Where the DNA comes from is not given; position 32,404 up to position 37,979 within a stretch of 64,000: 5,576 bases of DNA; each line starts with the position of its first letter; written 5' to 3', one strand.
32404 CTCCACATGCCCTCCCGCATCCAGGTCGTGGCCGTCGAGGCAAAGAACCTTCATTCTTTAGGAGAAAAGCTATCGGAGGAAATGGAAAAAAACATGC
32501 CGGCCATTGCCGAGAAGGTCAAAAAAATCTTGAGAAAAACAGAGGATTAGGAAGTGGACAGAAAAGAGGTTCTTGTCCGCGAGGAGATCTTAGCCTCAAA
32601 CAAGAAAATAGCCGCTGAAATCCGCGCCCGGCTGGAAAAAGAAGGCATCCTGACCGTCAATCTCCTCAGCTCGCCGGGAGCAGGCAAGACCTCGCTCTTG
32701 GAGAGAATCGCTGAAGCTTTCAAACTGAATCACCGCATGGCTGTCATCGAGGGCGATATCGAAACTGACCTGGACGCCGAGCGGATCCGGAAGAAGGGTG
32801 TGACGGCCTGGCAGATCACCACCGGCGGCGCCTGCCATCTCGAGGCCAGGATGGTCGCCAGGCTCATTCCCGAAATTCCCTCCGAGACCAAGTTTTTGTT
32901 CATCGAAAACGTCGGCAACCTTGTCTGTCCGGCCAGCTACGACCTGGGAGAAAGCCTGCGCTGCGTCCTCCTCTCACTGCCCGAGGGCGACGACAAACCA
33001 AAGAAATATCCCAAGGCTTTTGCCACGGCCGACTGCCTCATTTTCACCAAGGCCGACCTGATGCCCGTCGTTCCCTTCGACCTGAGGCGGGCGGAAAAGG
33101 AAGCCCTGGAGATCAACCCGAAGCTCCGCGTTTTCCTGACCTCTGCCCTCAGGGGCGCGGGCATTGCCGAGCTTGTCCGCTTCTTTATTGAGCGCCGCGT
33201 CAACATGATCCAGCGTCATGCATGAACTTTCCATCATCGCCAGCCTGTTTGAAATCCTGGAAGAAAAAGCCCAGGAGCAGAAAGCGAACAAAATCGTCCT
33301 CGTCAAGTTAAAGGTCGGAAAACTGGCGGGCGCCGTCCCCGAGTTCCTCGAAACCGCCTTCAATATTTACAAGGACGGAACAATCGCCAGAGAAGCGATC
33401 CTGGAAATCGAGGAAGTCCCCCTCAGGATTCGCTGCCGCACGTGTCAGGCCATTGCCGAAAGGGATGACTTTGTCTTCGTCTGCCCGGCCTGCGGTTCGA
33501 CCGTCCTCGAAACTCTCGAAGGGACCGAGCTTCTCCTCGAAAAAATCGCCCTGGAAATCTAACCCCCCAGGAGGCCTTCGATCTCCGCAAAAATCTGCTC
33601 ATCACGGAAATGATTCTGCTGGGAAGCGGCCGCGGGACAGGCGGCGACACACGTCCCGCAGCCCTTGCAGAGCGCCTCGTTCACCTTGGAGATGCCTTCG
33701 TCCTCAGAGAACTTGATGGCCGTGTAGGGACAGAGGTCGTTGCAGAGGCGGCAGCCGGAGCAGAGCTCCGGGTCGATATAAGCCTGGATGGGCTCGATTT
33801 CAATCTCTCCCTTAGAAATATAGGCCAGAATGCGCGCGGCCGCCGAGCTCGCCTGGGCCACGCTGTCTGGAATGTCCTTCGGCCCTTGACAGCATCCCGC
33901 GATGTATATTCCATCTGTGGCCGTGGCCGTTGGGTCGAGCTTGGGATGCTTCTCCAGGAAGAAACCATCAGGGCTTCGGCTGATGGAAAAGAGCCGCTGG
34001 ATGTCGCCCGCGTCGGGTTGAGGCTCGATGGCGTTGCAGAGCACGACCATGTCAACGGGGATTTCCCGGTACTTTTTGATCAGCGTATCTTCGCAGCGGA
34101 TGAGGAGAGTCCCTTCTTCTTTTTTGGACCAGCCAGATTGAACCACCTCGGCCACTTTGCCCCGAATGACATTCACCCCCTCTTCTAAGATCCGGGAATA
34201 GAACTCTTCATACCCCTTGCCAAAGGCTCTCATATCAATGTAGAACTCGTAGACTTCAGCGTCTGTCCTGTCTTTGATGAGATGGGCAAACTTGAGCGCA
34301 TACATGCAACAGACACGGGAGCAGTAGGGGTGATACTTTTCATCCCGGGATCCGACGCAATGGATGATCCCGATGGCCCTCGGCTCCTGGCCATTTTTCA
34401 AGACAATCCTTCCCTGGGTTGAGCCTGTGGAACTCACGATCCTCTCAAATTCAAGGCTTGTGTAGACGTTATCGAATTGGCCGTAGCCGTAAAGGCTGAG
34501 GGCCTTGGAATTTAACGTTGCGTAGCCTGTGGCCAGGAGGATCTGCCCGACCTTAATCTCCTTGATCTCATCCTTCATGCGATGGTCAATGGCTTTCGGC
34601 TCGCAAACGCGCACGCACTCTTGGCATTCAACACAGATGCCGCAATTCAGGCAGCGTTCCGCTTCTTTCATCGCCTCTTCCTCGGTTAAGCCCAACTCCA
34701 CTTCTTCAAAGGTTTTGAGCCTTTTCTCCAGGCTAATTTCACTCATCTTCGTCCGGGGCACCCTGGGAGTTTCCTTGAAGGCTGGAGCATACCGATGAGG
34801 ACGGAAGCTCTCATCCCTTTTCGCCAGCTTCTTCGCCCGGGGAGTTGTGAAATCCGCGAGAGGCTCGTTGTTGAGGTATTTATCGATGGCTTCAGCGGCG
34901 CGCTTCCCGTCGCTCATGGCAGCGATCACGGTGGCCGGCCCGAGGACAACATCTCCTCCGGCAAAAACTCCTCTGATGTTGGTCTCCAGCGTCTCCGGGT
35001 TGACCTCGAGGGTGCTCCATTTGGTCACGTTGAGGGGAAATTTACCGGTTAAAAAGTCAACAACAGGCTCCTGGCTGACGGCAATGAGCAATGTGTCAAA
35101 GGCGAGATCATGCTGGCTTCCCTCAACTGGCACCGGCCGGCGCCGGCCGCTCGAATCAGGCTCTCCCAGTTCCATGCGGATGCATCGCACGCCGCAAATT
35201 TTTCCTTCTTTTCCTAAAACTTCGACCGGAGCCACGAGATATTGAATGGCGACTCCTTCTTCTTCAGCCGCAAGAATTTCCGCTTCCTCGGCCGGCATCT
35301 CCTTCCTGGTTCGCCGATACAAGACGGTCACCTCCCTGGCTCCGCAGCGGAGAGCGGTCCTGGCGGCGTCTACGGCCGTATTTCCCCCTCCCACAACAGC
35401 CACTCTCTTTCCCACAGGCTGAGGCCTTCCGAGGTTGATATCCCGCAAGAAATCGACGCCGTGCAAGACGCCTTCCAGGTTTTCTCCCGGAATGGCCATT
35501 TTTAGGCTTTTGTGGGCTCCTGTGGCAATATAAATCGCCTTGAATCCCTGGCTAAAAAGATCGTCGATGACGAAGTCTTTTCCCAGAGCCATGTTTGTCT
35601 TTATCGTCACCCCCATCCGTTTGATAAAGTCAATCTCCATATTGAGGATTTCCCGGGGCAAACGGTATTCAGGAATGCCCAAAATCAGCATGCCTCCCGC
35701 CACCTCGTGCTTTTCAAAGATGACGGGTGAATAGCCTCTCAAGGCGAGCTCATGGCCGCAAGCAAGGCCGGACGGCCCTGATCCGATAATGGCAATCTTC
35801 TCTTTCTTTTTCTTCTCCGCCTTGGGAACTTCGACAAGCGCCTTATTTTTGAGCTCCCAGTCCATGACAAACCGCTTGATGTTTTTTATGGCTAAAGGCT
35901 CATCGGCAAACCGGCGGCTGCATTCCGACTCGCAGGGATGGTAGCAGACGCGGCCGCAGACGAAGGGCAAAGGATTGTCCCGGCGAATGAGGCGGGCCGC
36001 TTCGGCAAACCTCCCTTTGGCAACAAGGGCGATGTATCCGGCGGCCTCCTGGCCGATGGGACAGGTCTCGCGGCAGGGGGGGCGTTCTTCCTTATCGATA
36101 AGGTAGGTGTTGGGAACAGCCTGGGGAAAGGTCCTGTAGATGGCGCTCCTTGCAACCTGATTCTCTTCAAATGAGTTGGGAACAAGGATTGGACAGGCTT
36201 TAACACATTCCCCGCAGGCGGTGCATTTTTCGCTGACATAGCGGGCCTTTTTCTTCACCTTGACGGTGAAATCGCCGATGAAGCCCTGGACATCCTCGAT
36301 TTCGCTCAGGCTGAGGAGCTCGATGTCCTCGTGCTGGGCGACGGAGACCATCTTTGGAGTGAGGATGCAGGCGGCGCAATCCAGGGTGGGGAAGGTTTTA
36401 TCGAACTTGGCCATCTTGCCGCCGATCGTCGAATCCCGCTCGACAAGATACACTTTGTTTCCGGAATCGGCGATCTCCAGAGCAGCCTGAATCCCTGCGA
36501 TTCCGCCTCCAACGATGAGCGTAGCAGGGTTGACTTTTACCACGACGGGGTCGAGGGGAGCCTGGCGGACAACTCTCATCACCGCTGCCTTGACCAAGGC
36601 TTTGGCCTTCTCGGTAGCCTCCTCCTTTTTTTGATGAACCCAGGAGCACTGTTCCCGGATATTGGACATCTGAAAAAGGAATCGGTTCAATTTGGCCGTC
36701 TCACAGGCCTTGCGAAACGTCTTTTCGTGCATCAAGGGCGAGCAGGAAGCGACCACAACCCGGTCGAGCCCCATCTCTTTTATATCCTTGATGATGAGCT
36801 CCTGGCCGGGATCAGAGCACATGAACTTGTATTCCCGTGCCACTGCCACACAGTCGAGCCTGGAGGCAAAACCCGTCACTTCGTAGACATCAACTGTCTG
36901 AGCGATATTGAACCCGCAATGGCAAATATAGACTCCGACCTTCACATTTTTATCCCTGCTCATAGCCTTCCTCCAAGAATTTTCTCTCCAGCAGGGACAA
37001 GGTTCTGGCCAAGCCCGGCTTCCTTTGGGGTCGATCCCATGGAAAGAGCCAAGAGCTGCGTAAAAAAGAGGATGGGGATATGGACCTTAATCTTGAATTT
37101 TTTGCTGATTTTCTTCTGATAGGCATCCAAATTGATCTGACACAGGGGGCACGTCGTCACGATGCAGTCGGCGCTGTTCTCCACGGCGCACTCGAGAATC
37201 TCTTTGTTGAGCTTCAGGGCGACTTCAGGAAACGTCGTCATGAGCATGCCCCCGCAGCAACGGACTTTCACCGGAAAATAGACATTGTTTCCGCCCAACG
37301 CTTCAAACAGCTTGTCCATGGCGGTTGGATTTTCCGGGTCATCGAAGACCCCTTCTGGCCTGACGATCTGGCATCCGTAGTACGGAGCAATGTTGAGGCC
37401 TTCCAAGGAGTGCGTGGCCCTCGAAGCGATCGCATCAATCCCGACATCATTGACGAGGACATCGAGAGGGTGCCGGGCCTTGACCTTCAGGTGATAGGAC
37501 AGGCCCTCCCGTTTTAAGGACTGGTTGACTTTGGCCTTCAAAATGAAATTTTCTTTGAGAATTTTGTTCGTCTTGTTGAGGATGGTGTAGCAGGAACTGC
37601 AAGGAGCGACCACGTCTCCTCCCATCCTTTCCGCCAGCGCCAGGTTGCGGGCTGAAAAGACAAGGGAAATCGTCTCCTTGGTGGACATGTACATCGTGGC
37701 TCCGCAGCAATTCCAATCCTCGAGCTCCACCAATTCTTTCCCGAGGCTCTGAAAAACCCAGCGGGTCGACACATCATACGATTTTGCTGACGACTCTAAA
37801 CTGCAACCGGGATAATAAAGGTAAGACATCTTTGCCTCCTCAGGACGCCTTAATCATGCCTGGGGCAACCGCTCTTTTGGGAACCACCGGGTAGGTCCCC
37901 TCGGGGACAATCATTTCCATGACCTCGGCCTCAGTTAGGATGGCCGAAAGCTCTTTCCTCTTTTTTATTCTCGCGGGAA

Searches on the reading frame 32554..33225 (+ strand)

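Call 7: search_protein_families(library=ncbifam, proteins=[window:32554-33225:+])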
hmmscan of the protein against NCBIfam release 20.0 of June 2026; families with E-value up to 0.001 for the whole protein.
window:32554-33225:+ (223 aa): 3 families
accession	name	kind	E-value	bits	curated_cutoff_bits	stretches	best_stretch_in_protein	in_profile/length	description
TIGR00073.1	hypB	equivalog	5.2e-75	251.6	121.2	1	7-214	5-213/217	hydrogenase nickel incorporation protein HypB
NF007775.0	PRK10463.1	equivalog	5.2e-63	213.1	385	1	3-213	75-286/290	hydrogenase nickel incorporation protein HypB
TIGR00101.1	ureG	equivalog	2.3e-12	47.1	204.2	1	39-215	8-194/199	urease accessory protein UreG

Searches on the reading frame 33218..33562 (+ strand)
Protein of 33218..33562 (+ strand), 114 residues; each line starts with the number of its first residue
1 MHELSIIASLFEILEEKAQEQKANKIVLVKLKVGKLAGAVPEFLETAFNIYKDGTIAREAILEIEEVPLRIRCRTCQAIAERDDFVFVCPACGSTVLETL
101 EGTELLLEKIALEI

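Call 15: search_protein_families(library=pfam, proteins=[window:33218-33562:+])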
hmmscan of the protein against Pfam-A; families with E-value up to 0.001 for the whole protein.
window:33218-33562:+ (114 aa): 1 family
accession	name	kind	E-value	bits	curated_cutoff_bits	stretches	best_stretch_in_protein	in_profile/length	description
PF01155.25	HypA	-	2.1e-31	108.7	28.9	1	1-111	1-111/112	Hydrogenase/urease nickel incorporation, metallochaperone, hypA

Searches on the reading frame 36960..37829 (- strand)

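Call 15: search_protein_families(library=pfam, proteins=[window:36960-37829:-])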
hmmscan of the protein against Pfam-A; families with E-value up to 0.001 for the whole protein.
window:36960-37829:- (289 aa): 1 family
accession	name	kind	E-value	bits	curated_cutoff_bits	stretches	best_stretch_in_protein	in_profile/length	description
PF02754.22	CCG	-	1.5e-27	96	20.6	2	149-235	3-85/85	Cysteine-rich domain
